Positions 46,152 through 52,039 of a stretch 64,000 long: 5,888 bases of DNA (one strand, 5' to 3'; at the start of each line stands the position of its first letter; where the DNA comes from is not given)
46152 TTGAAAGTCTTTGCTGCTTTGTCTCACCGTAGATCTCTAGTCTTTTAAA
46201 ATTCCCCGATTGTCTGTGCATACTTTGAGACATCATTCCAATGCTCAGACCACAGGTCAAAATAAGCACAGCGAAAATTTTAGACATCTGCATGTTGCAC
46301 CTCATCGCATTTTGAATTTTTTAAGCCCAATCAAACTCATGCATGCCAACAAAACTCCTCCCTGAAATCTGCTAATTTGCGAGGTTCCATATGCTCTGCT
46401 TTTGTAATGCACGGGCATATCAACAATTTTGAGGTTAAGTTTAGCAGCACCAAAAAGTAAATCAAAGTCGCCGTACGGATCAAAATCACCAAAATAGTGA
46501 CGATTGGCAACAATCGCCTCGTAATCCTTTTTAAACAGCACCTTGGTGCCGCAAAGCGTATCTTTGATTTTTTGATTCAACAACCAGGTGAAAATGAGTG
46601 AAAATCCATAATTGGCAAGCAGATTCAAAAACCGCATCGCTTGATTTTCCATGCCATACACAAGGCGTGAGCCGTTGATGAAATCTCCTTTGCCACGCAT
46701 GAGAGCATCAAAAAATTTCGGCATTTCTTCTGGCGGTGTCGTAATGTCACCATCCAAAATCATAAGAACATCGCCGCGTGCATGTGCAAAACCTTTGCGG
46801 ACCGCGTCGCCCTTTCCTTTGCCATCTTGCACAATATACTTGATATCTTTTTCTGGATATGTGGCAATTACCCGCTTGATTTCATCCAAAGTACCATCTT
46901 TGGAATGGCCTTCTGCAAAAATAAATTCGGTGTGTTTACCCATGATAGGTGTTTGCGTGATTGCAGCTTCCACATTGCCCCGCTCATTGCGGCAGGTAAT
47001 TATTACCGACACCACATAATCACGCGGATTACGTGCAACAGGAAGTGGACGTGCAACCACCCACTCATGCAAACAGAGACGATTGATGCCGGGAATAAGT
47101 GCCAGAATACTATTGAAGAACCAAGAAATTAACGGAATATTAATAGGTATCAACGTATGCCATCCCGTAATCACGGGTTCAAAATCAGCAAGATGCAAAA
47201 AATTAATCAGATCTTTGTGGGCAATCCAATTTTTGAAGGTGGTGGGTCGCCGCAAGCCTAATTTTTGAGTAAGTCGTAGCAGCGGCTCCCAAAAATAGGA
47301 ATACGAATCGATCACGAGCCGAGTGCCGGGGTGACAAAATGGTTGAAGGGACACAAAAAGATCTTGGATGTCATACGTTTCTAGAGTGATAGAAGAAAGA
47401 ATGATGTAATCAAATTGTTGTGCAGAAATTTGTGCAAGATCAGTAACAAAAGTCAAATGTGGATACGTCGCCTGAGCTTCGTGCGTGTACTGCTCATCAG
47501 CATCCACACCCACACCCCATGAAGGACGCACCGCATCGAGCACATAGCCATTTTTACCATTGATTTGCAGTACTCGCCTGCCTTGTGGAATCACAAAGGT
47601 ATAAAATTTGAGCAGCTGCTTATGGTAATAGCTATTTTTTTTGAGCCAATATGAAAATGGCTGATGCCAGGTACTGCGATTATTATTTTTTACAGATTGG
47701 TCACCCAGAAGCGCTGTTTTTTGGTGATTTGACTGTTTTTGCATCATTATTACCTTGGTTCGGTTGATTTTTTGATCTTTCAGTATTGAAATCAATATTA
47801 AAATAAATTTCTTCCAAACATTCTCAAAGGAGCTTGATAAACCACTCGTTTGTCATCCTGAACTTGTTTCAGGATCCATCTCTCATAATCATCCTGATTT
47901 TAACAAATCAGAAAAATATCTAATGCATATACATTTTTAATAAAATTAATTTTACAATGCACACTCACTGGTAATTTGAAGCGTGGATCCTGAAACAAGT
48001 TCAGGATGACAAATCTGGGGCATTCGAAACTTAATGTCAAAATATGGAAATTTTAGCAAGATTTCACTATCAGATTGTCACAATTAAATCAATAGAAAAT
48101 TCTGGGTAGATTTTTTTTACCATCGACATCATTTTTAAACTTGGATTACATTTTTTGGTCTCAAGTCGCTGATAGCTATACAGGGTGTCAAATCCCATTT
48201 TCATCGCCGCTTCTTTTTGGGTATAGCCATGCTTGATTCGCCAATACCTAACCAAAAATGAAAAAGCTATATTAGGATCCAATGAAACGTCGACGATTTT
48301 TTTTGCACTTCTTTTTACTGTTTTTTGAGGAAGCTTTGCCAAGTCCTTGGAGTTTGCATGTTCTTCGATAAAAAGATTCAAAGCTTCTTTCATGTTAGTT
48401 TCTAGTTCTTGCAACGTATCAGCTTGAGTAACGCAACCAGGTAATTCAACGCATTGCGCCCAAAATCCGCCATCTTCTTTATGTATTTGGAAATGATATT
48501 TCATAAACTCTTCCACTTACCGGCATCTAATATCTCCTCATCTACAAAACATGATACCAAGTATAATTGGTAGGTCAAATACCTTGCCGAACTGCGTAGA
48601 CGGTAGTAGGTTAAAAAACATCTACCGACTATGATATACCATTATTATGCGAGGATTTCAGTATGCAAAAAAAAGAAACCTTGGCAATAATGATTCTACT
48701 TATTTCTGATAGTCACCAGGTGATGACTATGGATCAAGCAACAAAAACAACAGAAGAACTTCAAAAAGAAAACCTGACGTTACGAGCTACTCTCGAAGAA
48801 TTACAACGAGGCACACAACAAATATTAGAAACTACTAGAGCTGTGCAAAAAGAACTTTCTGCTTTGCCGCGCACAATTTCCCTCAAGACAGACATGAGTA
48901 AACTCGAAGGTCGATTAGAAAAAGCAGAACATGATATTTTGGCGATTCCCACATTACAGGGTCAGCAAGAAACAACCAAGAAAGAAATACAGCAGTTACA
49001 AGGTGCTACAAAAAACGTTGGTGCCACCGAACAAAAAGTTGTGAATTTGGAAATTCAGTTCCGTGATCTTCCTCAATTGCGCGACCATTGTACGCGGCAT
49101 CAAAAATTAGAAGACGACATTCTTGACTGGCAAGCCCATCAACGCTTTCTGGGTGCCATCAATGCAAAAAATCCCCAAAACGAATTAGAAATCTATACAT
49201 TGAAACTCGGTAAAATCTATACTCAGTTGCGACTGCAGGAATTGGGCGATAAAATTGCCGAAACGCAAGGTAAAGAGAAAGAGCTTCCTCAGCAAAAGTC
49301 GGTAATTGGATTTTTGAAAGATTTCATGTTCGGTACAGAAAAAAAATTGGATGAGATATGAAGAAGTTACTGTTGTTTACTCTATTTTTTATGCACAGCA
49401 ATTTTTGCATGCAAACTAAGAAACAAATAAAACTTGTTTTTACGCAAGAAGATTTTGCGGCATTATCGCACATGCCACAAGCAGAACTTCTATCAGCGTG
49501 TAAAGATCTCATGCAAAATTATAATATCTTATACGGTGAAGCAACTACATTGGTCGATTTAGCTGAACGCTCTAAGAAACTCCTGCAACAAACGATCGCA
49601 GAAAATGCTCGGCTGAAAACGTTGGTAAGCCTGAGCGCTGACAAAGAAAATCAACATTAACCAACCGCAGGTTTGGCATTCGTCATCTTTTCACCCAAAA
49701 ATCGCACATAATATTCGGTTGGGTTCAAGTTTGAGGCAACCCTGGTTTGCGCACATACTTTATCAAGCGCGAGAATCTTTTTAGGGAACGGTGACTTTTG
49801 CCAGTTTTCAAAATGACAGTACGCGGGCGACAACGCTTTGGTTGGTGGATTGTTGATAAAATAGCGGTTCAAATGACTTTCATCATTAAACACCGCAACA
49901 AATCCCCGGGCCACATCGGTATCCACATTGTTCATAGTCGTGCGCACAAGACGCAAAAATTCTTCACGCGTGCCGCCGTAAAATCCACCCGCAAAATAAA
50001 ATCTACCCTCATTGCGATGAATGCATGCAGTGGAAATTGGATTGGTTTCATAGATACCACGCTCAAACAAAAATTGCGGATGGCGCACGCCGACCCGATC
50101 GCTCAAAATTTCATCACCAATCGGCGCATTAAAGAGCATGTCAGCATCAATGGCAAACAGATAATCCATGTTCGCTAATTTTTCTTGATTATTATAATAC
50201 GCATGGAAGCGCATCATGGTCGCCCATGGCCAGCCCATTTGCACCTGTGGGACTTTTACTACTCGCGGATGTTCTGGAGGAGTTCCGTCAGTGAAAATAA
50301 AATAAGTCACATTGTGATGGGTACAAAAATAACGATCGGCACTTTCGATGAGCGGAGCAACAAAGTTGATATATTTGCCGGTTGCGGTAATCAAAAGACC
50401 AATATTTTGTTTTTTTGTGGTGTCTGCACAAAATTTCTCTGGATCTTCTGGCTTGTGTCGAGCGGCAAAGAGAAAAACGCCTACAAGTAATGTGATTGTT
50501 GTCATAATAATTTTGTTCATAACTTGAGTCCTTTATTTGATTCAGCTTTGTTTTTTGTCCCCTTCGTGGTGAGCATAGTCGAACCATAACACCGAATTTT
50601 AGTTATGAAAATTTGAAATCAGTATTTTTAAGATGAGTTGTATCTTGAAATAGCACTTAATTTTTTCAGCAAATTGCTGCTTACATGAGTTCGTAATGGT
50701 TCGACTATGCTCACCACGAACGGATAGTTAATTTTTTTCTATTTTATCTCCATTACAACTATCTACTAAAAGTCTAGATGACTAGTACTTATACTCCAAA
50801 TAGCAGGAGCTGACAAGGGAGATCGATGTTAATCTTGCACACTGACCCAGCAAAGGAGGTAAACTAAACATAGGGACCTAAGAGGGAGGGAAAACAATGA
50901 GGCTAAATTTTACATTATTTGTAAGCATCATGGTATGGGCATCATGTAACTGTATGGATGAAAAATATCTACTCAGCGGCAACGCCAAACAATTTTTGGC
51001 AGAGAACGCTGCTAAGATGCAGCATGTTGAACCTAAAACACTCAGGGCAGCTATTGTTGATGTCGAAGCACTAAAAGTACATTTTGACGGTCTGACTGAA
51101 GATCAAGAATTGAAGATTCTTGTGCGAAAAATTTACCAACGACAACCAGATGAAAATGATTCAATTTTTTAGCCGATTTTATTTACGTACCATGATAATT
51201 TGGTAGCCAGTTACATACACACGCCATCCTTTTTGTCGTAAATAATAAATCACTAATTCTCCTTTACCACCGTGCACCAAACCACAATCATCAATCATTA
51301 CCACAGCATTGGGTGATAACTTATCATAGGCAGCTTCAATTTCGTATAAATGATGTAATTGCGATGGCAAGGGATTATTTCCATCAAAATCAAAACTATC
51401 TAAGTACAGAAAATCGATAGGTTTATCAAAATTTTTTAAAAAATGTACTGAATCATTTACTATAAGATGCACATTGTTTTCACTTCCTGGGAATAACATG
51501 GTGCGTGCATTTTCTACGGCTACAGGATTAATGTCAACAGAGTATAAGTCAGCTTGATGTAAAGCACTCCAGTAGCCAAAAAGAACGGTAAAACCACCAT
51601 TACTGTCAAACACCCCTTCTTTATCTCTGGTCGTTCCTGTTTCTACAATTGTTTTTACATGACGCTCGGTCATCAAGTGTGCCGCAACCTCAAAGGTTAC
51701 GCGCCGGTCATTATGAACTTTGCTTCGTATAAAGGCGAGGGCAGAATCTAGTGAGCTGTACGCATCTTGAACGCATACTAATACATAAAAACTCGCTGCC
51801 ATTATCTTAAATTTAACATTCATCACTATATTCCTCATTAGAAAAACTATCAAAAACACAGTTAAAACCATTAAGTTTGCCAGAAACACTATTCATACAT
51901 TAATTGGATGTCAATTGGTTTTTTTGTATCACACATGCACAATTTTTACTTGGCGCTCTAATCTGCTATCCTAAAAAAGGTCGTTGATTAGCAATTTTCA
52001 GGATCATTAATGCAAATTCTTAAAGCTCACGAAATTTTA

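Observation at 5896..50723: A 28-nt REP-like unit dispersed 8 times, three times in frame inside coding sequence (RPE-like behaviour) and acting as a host for nested insertions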

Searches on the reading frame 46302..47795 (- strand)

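Call 95: search_protein_families(library=pfam, proteins=[window:46302-47795:-], max_evalue=0.00001)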
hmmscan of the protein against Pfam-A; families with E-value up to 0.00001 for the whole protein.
window:46302-47795:- (497 aa): 3 families
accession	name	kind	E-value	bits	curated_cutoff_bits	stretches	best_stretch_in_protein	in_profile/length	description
PF00535.33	Glycos_transf_2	-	2.2e-19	70.5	23.3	1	263-393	1-131/168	Glycosyl transferase family 2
PF10111.15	Glyco_tranf_2_2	-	7.6e-07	29.3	27.3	1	263-363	1-104/276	Glycosyltransferase like family 2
PF13641.12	Glyco_tranf_2_3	-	8.7e-07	29.6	27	1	262-367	3-113/230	Glycosyltransferase like family 2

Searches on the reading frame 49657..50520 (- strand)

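Call 11: search_protein_families(library=pfam, proteins=[window:49657-50520:-])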
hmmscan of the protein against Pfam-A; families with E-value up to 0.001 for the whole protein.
window:49657-50520:- (287 aa): 1 family
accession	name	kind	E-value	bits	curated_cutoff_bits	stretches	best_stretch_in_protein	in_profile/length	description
PF03414.19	Glyco_transf_6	-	4.2e-44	151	25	1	35-248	72-298/313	Glycosyltransferase family 6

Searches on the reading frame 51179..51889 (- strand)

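Call 96: search_protein_families(library=pfam, proteins=[window:51179-51889:-], max_evalue=0.00001)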
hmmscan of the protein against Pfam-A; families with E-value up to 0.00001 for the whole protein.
window:51179-51889:- (236 aa): 1 family
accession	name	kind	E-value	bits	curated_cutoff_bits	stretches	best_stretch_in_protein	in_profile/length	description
PF13578.12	Methyltransf_24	-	2.8e-08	35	26.3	1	101-202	11-105/105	Methyltransferase domain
